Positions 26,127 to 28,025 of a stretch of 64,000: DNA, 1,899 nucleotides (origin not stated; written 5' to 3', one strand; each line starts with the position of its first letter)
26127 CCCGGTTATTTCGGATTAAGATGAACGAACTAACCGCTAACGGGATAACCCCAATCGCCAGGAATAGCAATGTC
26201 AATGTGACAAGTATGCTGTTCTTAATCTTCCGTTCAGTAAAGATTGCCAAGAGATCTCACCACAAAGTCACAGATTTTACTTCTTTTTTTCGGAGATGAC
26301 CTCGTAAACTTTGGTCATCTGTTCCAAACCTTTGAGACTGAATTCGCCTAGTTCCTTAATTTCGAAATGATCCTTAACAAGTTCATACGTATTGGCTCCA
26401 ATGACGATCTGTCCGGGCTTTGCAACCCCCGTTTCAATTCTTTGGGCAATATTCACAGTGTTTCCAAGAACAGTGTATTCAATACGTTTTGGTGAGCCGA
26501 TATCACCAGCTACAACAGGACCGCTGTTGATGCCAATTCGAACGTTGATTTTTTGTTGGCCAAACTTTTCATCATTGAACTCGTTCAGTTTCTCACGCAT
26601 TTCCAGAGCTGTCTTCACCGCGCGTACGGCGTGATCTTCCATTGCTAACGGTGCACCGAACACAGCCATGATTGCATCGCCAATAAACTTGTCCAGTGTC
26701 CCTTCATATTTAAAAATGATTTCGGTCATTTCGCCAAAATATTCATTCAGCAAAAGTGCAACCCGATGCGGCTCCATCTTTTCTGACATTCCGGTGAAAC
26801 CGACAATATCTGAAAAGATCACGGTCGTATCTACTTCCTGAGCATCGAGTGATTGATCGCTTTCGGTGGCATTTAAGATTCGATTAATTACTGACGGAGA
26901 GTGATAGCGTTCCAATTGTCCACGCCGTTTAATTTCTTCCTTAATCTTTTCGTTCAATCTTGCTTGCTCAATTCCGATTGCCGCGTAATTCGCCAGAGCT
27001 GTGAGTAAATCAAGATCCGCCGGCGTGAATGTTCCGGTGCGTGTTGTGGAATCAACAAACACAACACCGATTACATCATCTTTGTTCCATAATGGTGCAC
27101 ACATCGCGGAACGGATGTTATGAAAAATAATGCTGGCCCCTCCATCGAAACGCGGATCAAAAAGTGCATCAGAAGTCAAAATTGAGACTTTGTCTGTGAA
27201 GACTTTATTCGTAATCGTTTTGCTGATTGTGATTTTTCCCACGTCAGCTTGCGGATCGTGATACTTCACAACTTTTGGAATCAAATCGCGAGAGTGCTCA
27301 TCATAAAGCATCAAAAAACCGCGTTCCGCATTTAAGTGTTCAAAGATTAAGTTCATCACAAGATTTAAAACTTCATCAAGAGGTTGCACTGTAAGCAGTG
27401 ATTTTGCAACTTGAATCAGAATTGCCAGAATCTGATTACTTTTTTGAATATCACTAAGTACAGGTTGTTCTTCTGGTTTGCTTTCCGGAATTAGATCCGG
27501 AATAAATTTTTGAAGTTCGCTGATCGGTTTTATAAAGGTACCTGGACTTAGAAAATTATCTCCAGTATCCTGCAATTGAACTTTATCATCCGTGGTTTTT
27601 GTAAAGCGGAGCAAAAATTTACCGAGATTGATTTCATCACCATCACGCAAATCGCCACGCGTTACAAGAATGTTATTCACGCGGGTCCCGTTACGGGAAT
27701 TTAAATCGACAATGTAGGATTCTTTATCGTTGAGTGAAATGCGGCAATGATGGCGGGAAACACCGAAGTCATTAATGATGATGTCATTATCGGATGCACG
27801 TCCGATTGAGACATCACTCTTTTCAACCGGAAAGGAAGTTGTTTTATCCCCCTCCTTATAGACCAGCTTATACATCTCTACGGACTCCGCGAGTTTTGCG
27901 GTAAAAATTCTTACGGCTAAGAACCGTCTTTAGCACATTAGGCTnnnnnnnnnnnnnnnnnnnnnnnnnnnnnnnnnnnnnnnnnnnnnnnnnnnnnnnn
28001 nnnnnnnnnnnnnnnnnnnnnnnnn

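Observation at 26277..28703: PspA, FHA-GAF cyclase and Cache/HD-GYP operon, plus a paralogous FHA-GAF histidine kinase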

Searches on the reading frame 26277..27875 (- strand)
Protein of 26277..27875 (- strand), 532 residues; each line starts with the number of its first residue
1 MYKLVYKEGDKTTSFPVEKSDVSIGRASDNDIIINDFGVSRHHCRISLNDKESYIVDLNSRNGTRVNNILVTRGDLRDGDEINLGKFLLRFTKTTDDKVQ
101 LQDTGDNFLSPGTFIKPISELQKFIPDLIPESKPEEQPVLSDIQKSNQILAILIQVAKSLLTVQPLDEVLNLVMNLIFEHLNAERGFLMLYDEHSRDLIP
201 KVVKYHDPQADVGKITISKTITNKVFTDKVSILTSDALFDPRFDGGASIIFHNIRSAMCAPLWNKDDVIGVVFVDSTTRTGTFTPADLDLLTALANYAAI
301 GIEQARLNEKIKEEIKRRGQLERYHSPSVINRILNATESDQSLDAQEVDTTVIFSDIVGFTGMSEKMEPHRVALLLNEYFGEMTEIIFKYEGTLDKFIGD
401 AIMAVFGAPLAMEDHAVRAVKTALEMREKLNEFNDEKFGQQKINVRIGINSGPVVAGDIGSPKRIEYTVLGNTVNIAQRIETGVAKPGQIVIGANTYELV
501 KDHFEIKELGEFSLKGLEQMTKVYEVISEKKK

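Call 3: search_protein_families(library=pfam, proteins=[window:26277-27875:-], max_evalue=0.01)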
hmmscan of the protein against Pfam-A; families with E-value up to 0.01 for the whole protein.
window:26277-27875:- (532 aa): 6 families
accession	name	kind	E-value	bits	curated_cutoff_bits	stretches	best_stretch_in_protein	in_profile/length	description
PF00211.25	Guanylate_cyc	-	3.5e-38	131.5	21.9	1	349-521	8-177/183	Adenylate and Guanylate cyclase catalytic domain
PF00498.31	FHA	-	2.5e-18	66.7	20.7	1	22-85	1-67/67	FHA domain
PF16697.10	Yop-YscD_cpl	-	2.8e-15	56.8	33.2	1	9-93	6-92/94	Inner membrane component of T3SS, cytoplasmic domain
PF01590.32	GAF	-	3.4e-15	57.2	22.4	1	166-302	2-133/133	GAF domain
PF13185.12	GAF_2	-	6e-15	56.1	28.6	1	165-303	3-136/136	GAF domain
PF13492.12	GAF_3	-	1.4e-12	48.6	27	1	166-304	2-129/129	GAF domain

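Call 11: find_homologous_proteins(query=window:26277-27875:-, max_evalue=1e-20)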
Query window:26277-27875:- (532 aa): 7247 proteins with E <= 1e-20 among 8000 candidates; the best 120 are listed.
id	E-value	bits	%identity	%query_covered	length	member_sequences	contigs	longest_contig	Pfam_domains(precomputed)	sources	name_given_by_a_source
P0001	0.0e+0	1145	97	100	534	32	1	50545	PF13185.13,PF00498.32,PF01590.33,PF16697.11,PF13492.13,PF00211.26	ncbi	-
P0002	0.0e+0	1117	94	100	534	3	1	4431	PF13185.13,PF00498.32,PF01590.33,PF16697.11,PF13492.13,PF00211.26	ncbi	ncbi:MAG TPA: adenylate/guanylate cyclase domain-containing protein [Acidobacteriota bacterium]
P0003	0.0e+0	1026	87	100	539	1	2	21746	PF13185.13,PF00498.32,PF01590.33,PF16697.11,PF13492.13,PF00211.26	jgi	jgi:adenylate cyclase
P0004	0.0e+0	1025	86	100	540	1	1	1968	PF13185.13,PF00498.32,PF01590.33,PF16697.11,PF13492.13,PF00211.26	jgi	jgi:adenylate cyclase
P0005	0.0e+0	1018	86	100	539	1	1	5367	PF13185.13,PF00498.32,PF01590.33,PF16697.11,PF13492.13,PF00211.26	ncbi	-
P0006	6.5e-290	980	83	100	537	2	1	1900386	PF13185.13,PF00498.32,PF01590.33,PF16697.11,PF13492.13,PF00211.26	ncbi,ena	-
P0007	1.5e-273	926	78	100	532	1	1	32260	PF13185.13,PF00498.32,PF01590.33,PF16697.11,PF13492.13,PF00211.26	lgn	-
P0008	7.3e-272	921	78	100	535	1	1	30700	PF13185.13,PF00498.32,PF01590.33,PF16697.11,PF13492.13,PF00211.26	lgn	-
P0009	5.6e-270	914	77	100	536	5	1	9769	PF13185.13,PF00498.32,PF01590.33,PF16697.11,PF13492.13,PF00211.26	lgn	-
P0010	2.3e-268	909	76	100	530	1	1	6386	PF13185.13,PF00498.32,PF01590.33,PF16697.11,PF13492.13,PF00211.26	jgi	jgi:adenylate cyclase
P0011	1.0e-267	907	75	100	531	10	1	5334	PF13185.13,PF00498.32,PF01590.33,PF16697.11,PF13492.13,PF00211.26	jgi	-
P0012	5.4e-265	898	75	100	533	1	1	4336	PF13185.13,PF00498.32,PF01590.33,PF16697.11,PF13492.13,PF00211.26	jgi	-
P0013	3.1e-264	895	76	100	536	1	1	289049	PF13185.13,PF00498.32,PF01590.33,PF16697.11,PF13492.13,PF00211.26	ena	-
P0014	4.2e-264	895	75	100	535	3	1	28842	PF13185.13,PF00498.32,PF01590.33,PF16697.11,PF13492.13,PF00211.26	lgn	-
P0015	8.6e-264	894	74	100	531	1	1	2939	PF13185.13,PF00498.32,PF01590.33,PF16697.11,PF13492.13,PF00211.26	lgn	-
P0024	1.6e-254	863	73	100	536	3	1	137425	PF13185.13,PF00498.32,PF01590.33,PF16697.11,PF13492.13,PF00211.26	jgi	jgi:adenylate cyclase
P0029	3.3e-250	849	71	100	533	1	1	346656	PF13185.13,PF00498.32,PF01590.33,PF16697.11,PF13492.13,PF00211.26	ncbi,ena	-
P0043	2.1e-241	820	68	100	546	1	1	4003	PF13185.13,PF00498.32,PF01590.33,PF16697.11,PF13492.13,PF00211.26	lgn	-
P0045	1.5e-179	616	57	99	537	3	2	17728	PF13185.13,PF00498.32,PF01590.33,PF16697.11,PF13492.13,PF00211.26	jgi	-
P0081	1.1e-171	590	53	99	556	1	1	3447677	PF13185.13,PF00498.32,PF01590.33,PF16697.11,PF13492.13,PF00211.26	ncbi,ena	-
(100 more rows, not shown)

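Call 12: search_solved_structures(query=window:26277-27875:-, show_alignments=3)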
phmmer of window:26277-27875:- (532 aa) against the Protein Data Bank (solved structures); distinct sequences matched with E-value up to 0.001: 86 (the best 60 are shown).
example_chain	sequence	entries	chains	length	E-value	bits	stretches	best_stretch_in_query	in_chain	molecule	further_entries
3r5g_A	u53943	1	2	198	3.6e-37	131.5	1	343-530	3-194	CyaB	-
6fht_A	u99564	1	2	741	1.3e-35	126.4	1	314-526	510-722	Bacteriophytochrome,Adenylate cyclase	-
2w01_A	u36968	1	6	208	5.4e-35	124.4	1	350-526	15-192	ADENYLATE CYCLASE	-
1wc1_A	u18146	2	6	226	8e-33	117.2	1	324-520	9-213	ADENYLATE CYCLASE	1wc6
1wc0_A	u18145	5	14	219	3.5e-32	115.1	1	350-520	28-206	ADENYLATE CYCLASE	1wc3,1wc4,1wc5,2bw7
9u3p_A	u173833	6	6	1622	1.9e-29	106.1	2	346-508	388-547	Adenylate cyclase type 9,Protein M2-1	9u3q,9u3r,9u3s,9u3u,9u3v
6r4o_A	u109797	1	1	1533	2.9e-29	105.4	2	346-508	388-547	Adenylate cyclase 9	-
7pd4_A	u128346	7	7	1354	3.2e-29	105.3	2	346-508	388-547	Adenylate cyclase 9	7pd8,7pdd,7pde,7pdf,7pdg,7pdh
6r3q_A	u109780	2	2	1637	3.6e-29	105.2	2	346-508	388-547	Adenylate cyclase 9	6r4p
8buz_A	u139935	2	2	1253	8.4e-29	103.9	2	349-508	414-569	Adenylate cyclase type 8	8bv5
8sl3_A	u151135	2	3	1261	1.3e-26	96.7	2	331-507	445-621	Adenylate cyclase type 5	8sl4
5oyh_A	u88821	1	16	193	2.7e-25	92.4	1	345-525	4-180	Nucleotide cyclase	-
6sir_A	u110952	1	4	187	7.1e-25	91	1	344-521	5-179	Nucleotide cyclase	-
6aoa_A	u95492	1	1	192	3.3e-24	88.8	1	345-528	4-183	Bacterio-rhodopsin/guanylyl cyclase 1 fusion protein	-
6ao9_A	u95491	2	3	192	1e-23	87.1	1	345-528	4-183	Bacterio-rhodopsin/guanylyl cyclase 1 fusion protein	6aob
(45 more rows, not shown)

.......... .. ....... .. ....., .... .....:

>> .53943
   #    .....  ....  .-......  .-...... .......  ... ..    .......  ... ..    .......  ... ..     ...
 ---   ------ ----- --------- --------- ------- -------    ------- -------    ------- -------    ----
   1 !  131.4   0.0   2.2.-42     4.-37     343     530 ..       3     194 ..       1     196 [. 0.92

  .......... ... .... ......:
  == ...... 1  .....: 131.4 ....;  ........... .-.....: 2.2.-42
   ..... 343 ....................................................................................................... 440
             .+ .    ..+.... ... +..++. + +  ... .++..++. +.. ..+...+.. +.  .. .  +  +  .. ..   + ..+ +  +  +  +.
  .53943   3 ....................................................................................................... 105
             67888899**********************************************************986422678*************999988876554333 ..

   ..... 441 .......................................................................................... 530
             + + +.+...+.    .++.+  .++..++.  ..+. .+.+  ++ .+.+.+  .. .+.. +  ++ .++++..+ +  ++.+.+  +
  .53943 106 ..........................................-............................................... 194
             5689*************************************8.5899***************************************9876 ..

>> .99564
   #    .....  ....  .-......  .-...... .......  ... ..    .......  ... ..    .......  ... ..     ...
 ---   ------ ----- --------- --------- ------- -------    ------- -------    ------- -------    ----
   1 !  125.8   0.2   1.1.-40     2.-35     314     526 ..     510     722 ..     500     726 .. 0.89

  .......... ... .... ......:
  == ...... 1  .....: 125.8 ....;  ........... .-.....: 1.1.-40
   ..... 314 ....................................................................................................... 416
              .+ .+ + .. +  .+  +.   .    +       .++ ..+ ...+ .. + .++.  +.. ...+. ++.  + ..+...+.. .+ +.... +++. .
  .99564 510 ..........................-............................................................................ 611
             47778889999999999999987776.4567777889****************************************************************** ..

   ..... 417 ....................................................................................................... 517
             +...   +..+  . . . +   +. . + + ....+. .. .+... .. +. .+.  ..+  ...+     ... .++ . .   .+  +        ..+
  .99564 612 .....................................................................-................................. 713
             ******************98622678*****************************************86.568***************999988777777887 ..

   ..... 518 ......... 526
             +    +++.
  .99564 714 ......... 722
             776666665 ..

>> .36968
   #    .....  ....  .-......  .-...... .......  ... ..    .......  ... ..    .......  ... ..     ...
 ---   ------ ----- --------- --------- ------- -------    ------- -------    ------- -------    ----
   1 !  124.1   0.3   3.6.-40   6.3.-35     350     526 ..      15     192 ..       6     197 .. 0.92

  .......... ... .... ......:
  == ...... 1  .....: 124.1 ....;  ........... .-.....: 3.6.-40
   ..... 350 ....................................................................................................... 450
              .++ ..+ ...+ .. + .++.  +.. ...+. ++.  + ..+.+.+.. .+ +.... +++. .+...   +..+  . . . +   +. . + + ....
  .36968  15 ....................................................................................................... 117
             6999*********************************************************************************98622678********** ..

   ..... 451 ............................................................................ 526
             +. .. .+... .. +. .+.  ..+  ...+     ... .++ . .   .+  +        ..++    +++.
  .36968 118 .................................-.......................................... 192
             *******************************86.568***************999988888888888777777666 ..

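Call 13: find_encoding_contigs(protein=P0006, flank=10000, max_places=2)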
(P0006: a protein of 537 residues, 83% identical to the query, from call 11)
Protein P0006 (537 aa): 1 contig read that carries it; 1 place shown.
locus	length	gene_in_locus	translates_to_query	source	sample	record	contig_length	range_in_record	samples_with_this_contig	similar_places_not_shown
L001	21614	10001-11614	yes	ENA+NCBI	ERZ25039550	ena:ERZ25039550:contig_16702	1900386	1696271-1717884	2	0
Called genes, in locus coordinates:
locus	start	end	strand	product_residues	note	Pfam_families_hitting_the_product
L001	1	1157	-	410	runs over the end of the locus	PF02366:PMT (weak), PF13231:PMT_2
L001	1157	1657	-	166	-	PF12867:DinB_2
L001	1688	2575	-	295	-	PF13513:HEAT_EZ (faint), PF02985:HEAT (faint), PF03130:HEAT_PBS (faint), PF13646:HEAT_2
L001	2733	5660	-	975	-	PF13442:Cytochrome_CBB3 (faint), PF14522:Cytochrome_C7 (faint), PF02433:FixO (weak), PF00034:Cytochrom_C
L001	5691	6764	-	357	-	PF00032:Cytochrom_B_C (weak)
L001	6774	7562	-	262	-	PF00033:Cytochrome_B, PF13631:Cytochrom_B_N_2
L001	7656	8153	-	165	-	PF00355:Rieske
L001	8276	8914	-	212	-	-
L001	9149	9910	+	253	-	PF04012:PspA_IM30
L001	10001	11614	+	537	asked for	PF16697:Yop-YscD_cpl, PF00498:FHA, PF01590:GAF, PF13185:GAF_2, PF13492:GAF_3, PF00211:Guanylate_cyc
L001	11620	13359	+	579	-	PF02743:dCache_1, PF17201:Cache_3-Cache_2 (faint), PF00672:HAMP, PF01966:HD, PF13487:HD_5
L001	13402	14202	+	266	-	PF24575:TPR_Slam (faint), PF13174:TPR_6 (faint), PF13428:TPR_14 (faint), PF07719:TPR_2 (faint), PF23914:TPR_CcmH_CycH (faint), PF00515:TPR_1 (weak), PF13432:TPR_16 (weak), PF14559:TPR_19 (weak), +8 more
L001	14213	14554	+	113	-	-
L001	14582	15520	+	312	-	PF13401:AAA_22 (faint), PF13207:AAA_17 (faint), PF02881:SRP54_N, PF00005:ABC_tran (weak), PF13604:AAA_30 (weak), PF00448:SRP54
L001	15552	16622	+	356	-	PF00383:dCMP_cyt_deam_1, PF14437:MafB19-deam, PF01872:RibD_C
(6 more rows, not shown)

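Call 14: find_encoding_contigs(protein=P0029, flank=10000, max_places=2)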
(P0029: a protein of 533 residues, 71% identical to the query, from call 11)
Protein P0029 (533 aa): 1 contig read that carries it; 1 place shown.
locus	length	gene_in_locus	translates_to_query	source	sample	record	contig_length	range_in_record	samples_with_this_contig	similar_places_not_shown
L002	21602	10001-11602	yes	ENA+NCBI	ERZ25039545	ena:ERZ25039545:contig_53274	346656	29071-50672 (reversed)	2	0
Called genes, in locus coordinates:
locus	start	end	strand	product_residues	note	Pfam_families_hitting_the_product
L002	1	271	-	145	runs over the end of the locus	PF12710:HAD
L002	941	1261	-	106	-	-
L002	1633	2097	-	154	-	-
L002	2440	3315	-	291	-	PF13513:HEAT_EZ (faint), PF02985:HEAT (faint), PF03130:HEAT_PBS (faint), PF13646:HEAT_2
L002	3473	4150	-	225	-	PF00034:Cytochrom_C (weak), PF13442:Cytochrome_CBB3 (faint), PF02433:FixO (faint)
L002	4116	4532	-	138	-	-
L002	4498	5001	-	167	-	PF00034:Cytochrom_C, PF02433:FixO (weak)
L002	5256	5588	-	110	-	-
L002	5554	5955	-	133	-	-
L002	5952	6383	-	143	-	-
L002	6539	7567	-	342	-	PF00032:Cytochrom_B_C (weak)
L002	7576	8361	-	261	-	PF00033:Cytochrome_B, PF14358:DUF4405 (weak), PF13631:Cytochrom_B_N_2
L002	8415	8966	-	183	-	PF00355:Rieske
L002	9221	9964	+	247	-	PF04012:PspA_IM30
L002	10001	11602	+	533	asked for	PF16697:Yop-YscD_cpl, PF00498:FHA, PF13185:GAF_2, PF01590:GAF, PF13492:GAF_3, PF00211:Guanylate_cyc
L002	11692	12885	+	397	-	PF02743:dCache_1, PF00672:HAMP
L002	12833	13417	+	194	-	PF13487:HD_5, PF01966:HD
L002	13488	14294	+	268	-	PF07719:TPR_2 (faint), PF13174:TPR_6 (faint), PF13374:TPR_10 (faint), PF13414:TPR_11 (faint), PF13432:TPR_16, PF23914:TPR_CcmH_CycH, PF14559:TPR_19 (weak), PF13424:TPR_12 (weak), +4 more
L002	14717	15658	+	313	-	PF02881:SRP54_N, PF00005:ABC_tran (faint), PF13401:AAA_22 (weak), PF13604:AAA_30, PF00448:SRP54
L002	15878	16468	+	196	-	PF00383:dCMP_cyt_deam_1, PF14437:MafB19-deam (weak), PF01872:RibD_C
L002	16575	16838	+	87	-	PF01872:RibD_C (weak)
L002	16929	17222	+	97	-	PF00677:Lum_binding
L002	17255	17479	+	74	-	PF00677:Lum_binding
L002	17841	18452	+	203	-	PF00926:DHBP_synthase, PF00925:GTP_cyclohydro2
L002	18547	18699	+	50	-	-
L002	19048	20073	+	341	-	PF00448:SRP54, PF02978:SRP_SPB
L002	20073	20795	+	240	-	PF00702:Hydrolase, PF08282:Hydrolase_3 (faint), PF12710:HAD, PF13419:HAD_2, PF13242:Hydrolase_like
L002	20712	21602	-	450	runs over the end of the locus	PF19425:Csd3_N2, PF01551:Peptidase_M23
